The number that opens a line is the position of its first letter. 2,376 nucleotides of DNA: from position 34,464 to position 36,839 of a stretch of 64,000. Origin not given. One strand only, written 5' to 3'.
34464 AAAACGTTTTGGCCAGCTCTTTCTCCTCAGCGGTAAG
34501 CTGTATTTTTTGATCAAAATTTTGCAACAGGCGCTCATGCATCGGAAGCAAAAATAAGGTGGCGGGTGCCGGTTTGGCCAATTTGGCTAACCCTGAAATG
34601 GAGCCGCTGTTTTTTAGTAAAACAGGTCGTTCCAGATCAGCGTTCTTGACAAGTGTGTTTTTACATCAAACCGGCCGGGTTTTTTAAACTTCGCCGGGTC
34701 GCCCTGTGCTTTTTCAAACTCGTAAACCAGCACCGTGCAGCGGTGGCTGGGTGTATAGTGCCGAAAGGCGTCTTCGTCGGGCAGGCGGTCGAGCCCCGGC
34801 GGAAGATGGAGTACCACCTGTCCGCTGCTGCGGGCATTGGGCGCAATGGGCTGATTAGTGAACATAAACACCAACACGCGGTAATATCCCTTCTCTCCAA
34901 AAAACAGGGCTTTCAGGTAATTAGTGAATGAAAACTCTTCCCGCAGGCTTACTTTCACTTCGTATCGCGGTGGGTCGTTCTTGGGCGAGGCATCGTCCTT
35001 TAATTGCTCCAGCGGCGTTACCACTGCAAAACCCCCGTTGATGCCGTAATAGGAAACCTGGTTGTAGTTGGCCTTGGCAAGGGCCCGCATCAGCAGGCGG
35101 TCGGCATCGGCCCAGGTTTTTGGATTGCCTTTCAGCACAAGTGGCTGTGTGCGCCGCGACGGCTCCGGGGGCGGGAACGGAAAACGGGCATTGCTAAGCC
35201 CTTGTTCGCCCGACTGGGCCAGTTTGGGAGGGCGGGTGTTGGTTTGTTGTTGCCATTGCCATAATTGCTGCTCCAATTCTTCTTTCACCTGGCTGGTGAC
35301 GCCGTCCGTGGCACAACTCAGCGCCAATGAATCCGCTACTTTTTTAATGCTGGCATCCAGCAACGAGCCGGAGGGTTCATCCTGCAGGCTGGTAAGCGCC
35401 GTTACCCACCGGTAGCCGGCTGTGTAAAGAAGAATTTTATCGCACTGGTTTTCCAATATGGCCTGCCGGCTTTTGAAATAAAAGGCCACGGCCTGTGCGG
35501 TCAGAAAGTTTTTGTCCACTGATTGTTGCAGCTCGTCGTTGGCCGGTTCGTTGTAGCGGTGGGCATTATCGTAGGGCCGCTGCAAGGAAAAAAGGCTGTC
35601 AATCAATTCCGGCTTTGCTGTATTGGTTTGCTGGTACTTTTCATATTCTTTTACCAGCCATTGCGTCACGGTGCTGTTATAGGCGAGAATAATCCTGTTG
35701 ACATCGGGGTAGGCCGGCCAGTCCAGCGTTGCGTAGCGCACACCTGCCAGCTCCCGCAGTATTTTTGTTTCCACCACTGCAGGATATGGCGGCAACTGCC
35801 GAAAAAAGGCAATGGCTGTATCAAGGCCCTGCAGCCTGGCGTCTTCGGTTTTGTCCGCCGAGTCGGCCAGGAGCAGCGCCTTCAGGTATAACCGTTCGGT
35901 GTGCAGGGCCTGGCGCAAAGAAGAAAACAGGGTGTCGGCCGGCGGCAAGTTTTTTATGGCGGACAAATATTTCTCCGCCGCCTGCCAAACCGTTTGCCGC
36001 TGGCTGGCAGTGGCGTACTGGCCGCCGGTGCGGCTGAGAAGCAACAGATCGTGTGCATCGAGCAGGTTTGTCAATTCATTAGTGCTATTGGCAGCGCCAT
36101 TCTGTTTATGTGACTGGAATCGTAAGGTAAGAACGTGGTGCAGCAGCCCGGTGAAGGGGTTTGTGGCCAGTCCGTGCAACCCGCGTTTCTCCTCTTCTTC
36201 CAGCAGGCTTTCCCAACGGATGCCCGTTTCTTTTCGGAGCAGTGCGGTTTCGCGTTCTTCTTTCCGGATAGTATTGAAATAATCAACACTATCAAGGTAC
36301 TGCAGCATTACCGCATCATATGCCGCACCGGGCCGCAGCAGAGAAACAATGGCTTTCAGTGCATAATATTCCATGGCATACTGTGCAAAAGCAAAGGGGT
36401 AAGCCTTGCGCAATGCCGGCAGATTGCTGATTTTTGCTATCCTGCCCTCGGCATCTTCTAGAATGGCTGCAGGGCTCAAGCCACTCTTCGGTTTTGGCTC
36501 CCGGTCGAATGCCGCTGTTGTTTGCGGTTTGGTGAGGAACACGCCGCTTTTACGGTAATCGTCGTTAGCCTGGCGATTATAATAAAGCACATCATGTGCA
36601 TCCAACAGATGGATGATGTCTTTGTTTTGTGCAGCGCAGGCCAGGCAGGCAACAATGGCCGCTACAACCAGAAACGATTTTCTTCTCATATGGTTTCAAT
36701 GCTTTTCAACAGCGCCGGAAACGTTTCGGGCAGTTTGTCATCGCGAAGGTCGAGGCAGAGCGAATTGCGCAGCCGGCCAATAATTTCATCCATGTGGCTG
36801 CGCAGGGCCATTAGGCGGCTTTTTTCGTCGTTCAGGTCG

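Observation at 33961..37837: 4TM-TIR protein coupled to a 691-aa exported orphan protein and followed by a cNMP-binding regulator: candidate undescribed TIR cassette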

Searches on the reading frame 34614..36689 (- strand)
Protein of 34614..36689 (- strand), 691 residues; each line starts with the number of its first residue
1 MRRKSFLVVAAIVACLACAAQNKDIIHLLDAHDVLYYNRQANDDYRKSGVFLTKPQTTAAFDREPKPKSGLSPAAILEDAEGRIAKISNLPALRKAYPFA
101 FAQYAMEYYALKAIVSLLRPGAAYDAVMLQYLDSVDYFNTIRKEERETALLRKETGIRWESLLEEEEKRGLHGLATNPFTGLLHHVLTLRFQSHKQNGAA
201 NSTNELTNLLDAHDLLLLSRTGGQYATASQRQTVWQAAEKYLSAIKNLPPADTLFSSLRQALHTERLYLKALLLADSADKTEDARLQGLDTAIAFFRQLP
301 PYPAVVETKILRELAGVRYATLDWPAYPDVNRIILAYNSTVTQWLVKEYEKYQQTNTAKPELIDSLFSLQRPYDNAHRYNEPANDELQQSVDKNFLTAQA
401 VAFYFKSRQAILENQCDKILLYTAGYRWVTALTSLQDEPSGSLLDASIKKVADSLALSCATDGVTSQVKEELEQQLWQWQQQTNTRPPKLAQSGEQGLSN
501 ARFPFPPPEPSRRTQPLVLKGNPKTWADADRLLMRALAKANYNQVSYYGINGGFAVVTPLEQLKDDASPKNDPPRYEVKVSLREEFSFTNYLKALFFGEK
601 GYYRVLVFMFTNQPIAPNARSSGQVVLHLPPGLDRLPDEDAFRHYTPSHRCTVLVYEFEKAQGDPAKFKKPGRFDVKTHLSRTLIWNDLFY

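Call 3: search_protein_families(library=pfam, proteins=[window:34614-36689:-], max_evalue=0.1)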
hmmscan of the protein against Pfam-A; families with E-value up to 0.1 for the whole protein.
window:34614-36689:- (691 aa): 0 families
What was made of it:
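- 35205..36629 (-): Variable N-terminal region of the partner (residues ~21-495). Its composition suggests a helical region, and it has almost no relatives. It contains an internal duplication (residues ~23-162 versus ~204-322). No Pfam hit (call 3).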

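Call 4: search_protein_families(library=padloc, proteins=[window:34614-36689:-], max_evalue=0.1)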
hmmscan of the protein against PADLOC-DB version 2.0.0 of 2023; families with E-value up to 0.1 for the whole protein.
window:34614-36689:- (691 aa): 0 families

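Call 5: search_protein_families(library=ncbifam, proteins=[window:34614-36689:-], max_evalue=0.1)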
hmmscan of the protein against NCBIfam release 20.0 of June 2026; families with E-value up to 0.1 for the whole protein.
window:34614-36689:- (691 aa): 0 families

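Call 6: find_homologous_proteins(query=window:34614-36689:-)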
Query window:34614-36689:- (691 aa): 1 proteins with E <= 0.001 among 8000 candidates.
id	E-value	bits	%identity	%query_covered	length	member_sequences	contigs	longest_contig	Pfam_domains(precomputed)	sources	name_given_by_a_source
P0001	0.0e+0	1573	100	100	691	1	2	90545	-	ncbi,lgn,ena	-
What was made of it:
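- Tried and rejected: The search with the full 691-aa protein found only itself (call 6).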

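Call 21: search_protein_representatives(protein=window:34614-36689:-)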
Query: 691 residues. Proteins with E-value up to 0.001 (for the whole library): 2373; up to 1e-10: 1514; up to 1e-30: 13. The best 150 are listed.
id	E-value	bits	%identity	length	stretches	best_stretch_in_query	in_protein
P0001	0.0e+00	1572.6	100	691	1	1-691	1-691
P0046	1.0e-73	265.4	37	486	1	203-690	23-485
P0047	1.3e-35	139.4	41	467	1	496-685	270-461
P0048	7.6e-35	136.9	44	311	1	480-689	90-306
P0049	1.4e-33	132.7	42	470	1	499-687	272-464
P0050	3.7e-32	128.1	37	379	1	487-689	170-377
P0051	2.0e-31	125.6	43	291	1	498-683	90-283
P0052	2.2e-31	125.5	40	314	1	502-689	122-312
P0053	2.6e-31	125.3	41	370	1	501-685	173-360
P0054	3.6e-31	124.8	42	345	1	502-689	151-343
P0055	4.1e-31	124.6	41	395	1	502-690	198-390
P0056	4.5e-31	124.5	39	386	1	501-689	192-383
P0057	7.2e-31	123.8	37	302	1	490-688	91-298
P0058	1.4e-30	122.8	40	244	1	502-689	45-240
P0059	2.0e-30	122.3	41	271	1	498-688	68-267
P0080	2.1e-28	115.6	38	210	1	496-684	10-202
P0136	6.4e-26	107.5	38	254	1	501-689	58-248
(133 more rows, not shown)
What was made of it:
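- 34617..35192 (-): Conserved C-terminal domain, 'C-dom' (residues ~500-691). Motifs: FPFPPP (35166-35183), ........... (35004-35036), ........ (34866-34889), LVYEFE (34713-34730) and THL (34644-34658). 2,373 cluster representatives at E<1e-3 (call 21).
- On C-dom / membrane-partner module (defined here): Window residues ~500-691 match 2,373 cluster representatives (1,514 at E<1e-10; call 21).
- Checked: Residues ~500-691 are a widespread conserved domain (call 21).
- The distribution is sparse: 2,373 clusters among 1.84 billion representatives (call 21).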

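Call 23: search_protein_families(library=pfam, alignment_id=A1, max_evalue=0.001)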
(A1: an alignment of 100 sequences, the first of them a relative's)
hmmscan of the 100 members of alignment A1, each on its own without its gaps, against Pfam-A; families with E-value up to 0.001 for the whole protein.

A. member 1, P0046 (486 aa): 0 families

B. families by the number of members that match (of 100 scanned): 28 families (the first 25 are shown)
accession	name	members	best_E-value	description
PF07719.23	TPR_2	2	3e-17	Tetratricopeptide repeat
PF00515.34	TPR_1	2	3.6e-12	Tetratricopeptide repeat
PF03783.19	CsgG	2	3.6e-10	Curli production assembly/transport component CsgG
PF14559.12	TPR_19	2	1.4e-08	Tetratricopeptide repeat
PF13432.12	TPR_16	2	2.3e-08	Tetratricopeptide repeat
PF13181.12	TPR_8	2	8.8e-08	Tetratricopeptide repeat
PF17680.6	FlgO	2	5.5e-06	FlgO protein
PF13428.12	TPR_14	2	0.00019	Tetratricopeptide repeat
PF13424.12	TPR_12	1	5.1e-37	Tetratricopeptide repeat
PF02493.26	MORN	1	2.1e-28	MORN repeat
PF04366.17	Ysc84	1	1.6e-27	Las17-binding protein actin regulator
PF13374.12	TPR_10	1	7.8e-27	Tetratricopeptide repeat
PF14326.11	DUF4384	1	3.5e-23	Domain of unknown function (DUF4384)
PF13414.12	TPR_11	1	5e-18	TPR repeat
PF24885.1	TPR_NPHP3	1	3.3e-16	Nephrocystin-3 TPR domain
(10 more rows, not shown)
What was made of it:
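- N-terminal domains are periplasmic types such as TPR, CsgG, FlgO, SH3_3 and CarboxypepD_reg (call 23).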

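Call 32: find_related_loci(query=A3, collection=genome_contigs, flank=6000)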
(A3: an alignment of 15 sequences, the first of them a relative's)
Query A3 (254 aa) in genome_contigs; peptide patterns used: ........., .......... (x = any residue, [..] = any of these).
600 stretches matched a pattern (row limit reached: there are more); 138 encode a relative of the query (tblastn E <= 1e-3); the best 80 are kept; 80 distinct loci.
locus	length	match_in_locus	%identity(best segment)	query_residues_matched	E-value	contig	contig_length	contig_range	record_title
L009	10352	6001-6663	51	40-248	3e-56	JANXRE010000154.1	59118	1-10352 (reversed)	MAG: Acidobacteria bacterium isolate GL140_6_concoct_246_sub GL140_6_k141_2242797, whole genome shotgun sequence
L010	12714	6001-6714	44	20-250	4e-56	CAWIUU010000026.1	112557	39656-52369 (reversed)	MAG: Candidatus Acidoferrales bacterium isolate MFD01872.bin.2.180 genome assembly, contig: contig_56522, whole genome s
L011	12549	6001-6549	55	71-248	6e-56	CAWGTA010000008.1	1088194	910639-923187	MAG: Terriglobia bacterium isolate MFD05521.bin.1.209 genome assembly, contig: contig_54092, whole genome shotgun sequen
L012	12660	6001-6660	47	36-250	2e-55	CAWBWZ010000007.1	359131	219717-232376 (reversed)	MAG: uncultured Acidobacteriota bacterium isolate MFD07386.bin.2.49 genome assembly, contig: contig_38877, whole genome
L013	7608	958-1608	43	40-248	2e-53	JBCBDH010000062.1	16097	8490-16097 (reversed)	MAG: Bacteroidota bacterium isolate J06597_4 NODE_62_length_16097_cov_4.478464, whole genome shotgun sequence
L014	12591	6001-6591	48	60-250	2e-53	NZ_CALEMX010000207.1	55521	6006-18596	MAG: uncultured Gimesia sp. isolate ERR2206771_bin.19_CONCOCT_v1.1_MAG ERZ888641.301, whole genome shotgun sequence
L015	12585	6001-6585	50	58-246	2e-51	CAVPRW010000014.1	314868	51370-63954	MAG: uncultured Nitrospinota bacterium isolate MFD10007.bin.2.94 genome assembly, contig: contig_2232, whole genome shot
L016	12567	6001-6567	51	67-247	1e-49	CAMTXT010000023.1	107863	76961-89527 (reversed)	MAG: uncultured Nitrosomonadales bacterium isolate G02_MAG_00005 genome assembly, contig: G02_MAG_00005_000000000005, wh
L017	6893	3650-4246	48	51-248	3e-49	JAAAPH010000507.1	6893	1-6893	MAG: Bacteroidetes bacterium isolate GSL.Bin8 NODE_8810_length_6893_cov_0.704962, whole genome shotgun sequence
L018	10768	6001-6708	41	21-249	3e-49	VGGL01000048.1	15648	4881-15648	MAG: Bacteroidetes bacterium isolate K_DeepCast_150m_m2_049 K_DeepCast_150m_m2_049_Ga0194126_10007141, whole genome shot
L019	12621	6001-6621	42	46-248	2e-49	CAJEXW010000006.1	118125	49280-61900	MAG: uncultured Chlorobiaceae bacterium isolate RF-1857-SP43-464-G6_S20 genome assembly, contig: NODE_6_length_118125_co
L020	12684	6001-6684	44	30-250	2e-50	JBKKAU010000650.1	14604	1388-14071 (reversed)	MAG: Thermoanaerobaculia bacterium isolate swi_bin.312 S1Ck127_11256728_flag_1_multi_9.1594_len_14604, whole genome shot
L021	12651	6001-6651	46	40-250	7e-49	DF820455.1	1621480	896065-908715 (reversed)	Bacterium UASB14 DNA, scaffold: UASB14_scaffold_1, whole genome shotgun sequence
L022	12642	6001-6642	45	43-253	1e-48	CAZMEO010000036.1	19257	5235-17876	MAG TPA_asm: uncultured Candidatus Moduliflexus sp. isolate binchicken_co35_304 genome assembly, contig: NODE_1711_lengt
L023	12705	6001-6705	41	15-249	1e-48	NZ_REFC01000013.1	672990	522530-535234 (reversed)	Ulvibacter antarcticus strain DSM 23424 Ga0170448_103, whole genome shotgun sequence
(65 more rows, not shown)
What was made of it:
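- Every phylum recovered is diderm (call 32).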

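Call 47: list_cluster_members(proteins=[P0001, P0002, P0046, P0195, P0136, P0080])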
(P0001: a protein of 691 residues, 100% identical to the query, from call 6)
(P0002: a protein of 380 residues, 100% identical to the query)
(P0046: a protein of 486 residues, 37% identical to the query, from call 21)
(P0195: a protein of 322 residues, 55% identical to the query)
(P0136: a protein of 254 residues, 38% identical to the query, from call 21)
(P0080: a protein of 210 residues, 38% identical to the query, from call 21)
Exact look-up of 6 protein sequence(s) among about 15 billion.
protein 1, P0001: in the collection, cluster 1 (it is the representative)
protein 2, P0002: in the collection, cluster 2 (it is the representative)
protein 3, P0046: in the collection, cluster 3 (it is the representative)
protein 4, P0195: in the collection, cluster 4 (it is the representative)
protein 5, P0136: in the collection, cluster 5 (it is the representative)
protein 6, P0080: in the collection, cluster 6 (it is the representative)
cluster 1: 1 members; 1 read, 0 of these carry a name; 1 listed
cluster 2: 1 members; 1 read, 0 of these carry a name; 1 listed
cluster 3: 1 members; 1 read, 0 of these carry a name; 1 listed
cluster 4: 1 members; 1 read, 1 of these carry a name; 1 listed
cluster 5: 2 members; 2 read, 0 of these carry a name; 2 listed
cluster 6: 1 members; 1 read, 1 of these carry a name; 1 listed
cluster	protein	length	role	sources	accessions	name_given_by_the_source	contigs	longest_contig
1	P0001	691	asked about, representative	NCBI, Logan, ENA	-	-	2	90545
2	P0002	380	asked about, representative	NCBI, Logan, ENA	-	-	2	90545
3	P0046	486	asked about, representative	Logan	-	-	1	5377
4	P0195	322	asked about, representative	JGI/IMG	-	hypothetical protein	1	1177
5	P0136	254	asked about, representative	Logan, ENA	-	-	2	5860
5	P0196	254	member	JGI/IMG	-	-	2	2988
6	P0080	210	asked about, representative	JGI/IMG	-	hypothetical protein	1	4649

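Call 48: find_encoding_contigs(protein=P0046, flank=6000, max_places=2)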
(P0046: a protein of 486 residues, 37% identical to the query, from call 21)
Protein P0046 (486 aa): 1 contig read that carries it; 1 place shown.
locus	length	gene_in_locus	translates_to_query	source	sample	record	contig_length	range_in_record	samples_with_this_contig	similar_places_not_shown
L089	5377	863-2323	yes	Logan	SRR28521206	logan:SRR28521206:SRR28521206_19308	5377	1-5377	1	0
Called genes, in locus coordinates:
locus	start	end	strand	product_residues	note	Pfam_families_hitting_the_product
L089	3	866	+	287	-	?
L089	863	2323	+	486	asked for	-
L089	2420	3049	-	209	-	PF00072:Response_reg, PF00196:GerE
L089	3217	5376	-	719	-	?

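Call 49: find_encoding_contigs(protein=P0001, flank=10000, max_places=2)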
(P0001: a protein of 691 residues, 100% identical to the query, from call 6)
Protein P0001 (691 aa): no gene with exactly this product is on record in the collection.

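Call 61: search_dna_similar(query=P0136, collection=plasmids, mode=protein, max_rows=15)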
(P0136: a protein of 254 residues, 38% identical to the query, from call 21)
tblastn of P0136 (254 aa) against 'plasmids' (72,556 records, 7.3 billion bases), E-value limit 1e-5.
Records with a match: 2; places in all: 2; records where one place covers at least 80% of the query: 0.
Best place of each record, by identity: <60% 2.
By first word of the organism name: Nostocales 1; Caballeronia 1.
By predicted mobility (MOB-suite, as given by PLSDB): non-mobilizable 2.
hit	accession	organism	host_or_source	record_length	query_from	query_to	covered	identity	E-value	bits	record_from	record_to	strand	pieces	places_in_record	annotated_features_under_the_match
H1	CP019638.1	Nostocales cyanobacterium HT-58-2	mixed culture,Nan Madol, Pohnpei soil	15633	84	248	65%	34.4%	2e-11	71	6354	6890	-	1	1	hypothetical protein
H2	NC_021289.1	Caballeronia insecticola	-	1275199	84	249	65%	33.9%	1e-24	109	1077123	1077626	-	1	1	none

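Call 62: search_dna_similar(query=P0136, collection=phages, mode=protein, max_rows=10)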
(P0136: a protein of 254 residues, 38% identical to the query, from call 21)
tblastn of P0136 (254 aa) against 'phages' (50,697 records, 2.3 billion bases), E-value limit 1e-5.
No match.

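Call 63: find_related_loci(query=A3, collection=viral_contigs, flank=4000)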
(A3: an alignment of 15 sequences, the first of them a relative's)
Query A3 (254 aa) in viral_contigs; peptide patterns used: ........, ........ (x = any residue, [..] = any of these).
118 stretches matched a pattern, but none encodes a relative of the query by tblastn (E <= 1e-3).
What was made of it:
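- It occurs on 2 of 72,556 plasmids (calls 61-63). The module is chromosomal, absent from phages and nearly absent from plasmids (calls 61-63).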

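Call 66: search_protein_families(library=padloc, alignment_id=A4, max_evalue=1e-10)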
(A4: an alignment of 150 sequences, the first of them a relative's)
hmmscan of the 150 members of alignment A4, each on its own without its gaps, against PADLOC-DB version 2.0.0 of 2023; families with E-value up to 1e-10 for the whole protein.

A. member 1, L009:7117-7512:- (131 aa): 0 families

B. families by the number of members that match (of 150 scanned): 17 families
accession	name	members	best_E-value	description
PDLC00734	PycC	6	2.2e-21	Pycsar cyclase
PDLC02367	PycC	6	6.5e-16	-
PDLC04790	PDC-S01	1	2.4e-166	-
PDLC04789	PDC-S01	1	1.6e-46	-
PDLC04135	mad3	1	8e-43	mads_3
PDLC04347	PDC-M03B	1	1.3e-33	-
PDLC04791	PDC-S01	1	5.6e-32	-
PDLC04787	PDC-S01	1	1.9e-27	-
PDLC04346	PDC-M03B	1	2.5e-21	-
PDLC04348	PDC-M03B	1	2e-20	-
PDLC04786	PDC-S01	1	1.5e-17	-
PDLC04788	PDC-S01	1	3.1e-17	-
PDLC04140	mad8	1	1.6e-15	mads_8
PDLC02980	AriA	1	1.7e-14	-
PDLC04352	PDC-M03B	1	8.8e-14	-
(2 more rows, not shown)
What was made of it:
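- On Known anti-phage defence system (PADLOC-DB v2): About 4 of 150 neighbours across loci hit other defence models (call 66).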

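Call 67: search_protein_families(library=pfam, alignment_id=A4, max_evalue=0.00001)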
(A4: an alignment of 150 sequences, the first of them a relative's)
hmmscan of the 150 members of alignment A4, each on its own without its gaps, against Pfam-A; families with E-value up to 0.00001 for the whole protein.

A. member 1, L009:7117-7512:- (131 aa): 0 families

B. families by the number of members that match (of 150 scanned): 138 families (the first 25 are shown)
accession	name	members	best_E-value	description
PF00211.25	Guanylate_cyc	6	3.1e-11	Adenylate and Guanylate cyclase catalytic domain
PF01435.24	Peptidase_M48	3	7.2e-29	Peptidase family M48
PF13517.12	FG-GAP_3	3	1.5e-23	FG-GAP-like repeat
PF18962.6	Por_Secre_tail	3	6.4e-14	Secretion system C-terminal sorting domain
PF13704.12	Glyco_tranf_2_4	3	1.7e-11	Glycosyl transferase family 2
PF01370.27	Epimerase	2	1.6e-52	NAD dependent epimerase/dehydratase family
PF13714.12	PEP_mutase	2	1e-37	Phosphoenolpyruvate phosphomutase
PF13531.11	SBP_bac_11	2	3.4e-36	Bacterial extracellular solute-binding protein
PF00656.27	Peptidase_C14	2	2.3e-34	Caspase domain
PF01694.28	Rhomboid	2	9.2e-32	Rhomboid domain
PF13599.13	Pentapeptide_4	2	6.3e-24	Pentapeptide repeat region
PF13460.12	NAD_binding_10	2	3.9e-23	NAD(P)H-binding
PF00440.29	TetR_N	2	3e-18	Bacterial regulatory proteins, tetR family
PF00805.28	Pentapeptide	2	1.1e-17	Pentapeptide repeats (8 copies)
PF00106.31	adh_short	2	4.8e-15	short chain dehydrogenase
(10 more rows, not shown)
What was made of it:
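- Six related alphaproteobacterial TIR-2TM loci have a class III cyclase next door (calls 66, 67).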

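Call 94: get_annotated_region(hit=H2, flank=3500)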
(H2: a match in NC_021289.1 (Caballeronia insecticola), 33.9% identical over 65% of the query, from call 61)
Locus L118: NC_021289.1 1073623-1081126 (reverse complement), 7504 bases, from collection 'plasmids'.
description: Caballeronia insecticola plasmid p1, complete sequence
organism: Caballeronia insecticola (NCBI taxid 758793)
taxonomy: Bacteria; Pseudomonadota; Betaproteobacteria; Burkholderiales; Burkholderiaceae; Caballeronia; Caballeronia insecticola
host: -; source: -; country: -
typing (MOB-suite, as given by PLSDB): non-mobilizable
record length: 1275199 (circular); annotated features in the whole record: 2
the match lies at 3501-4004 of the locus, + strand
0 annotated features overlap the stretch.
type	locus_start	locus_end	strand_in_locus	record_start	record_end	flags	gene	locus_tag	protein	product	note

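Call 95: get_annotated_region(hit=H1, flank=3500)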
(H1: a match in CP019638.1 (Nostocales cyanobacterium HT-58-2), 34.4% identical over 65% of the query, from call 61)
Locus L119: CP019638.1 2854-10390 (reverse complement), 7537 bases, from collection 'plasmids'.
description: Nostocales cyanobacterium HT-58-2 plasmid pHT582-2, complete sequence
organism: Nostocales cyanobacterium HT-58-2 (NCBI taxid 1940762)
taxonomy: Bacteria; Cyanobacteriota; Cyanophyceae; Nostocales; ; ; Nostocales cyanobacterium HT-58-2
host: -; source: mixed culture,Nan Madol, Pohnpei soil; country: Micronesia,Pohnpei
typing (MOB-suite, as given by PLSDB): non-mobilizable; replicon rep_cluster_1709
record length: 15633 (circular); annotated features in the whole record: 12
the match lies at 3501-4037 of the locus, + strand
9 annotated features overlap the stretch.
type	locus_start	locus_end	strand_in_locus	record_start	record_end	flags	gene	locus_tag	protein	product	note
CDS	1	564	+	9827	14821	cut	-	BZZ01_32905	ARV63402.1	hypothetical protein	-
CDS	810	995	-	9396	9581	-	-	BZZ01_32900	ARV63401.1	hypothetical protein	-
CDS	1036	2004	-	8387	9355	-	-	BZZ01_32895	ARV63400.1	integrase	-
CDS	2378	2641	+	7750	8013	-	-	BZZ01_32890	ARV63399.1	hypothetical protein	-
CDS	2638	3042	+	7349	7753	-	-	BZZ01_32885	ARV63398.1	nuclease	-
CDS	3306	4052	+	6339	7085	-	-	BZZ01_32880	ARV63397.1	hypothetical protein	-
CDS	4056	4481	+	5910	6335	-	-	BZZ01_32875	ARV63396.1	hypothetical protein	-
CDS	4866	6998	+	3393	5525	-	-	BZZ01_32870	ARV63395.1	hypothetical protein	-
CDS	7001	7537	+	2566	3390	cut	-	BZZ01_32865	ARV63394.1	hypothetical protein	-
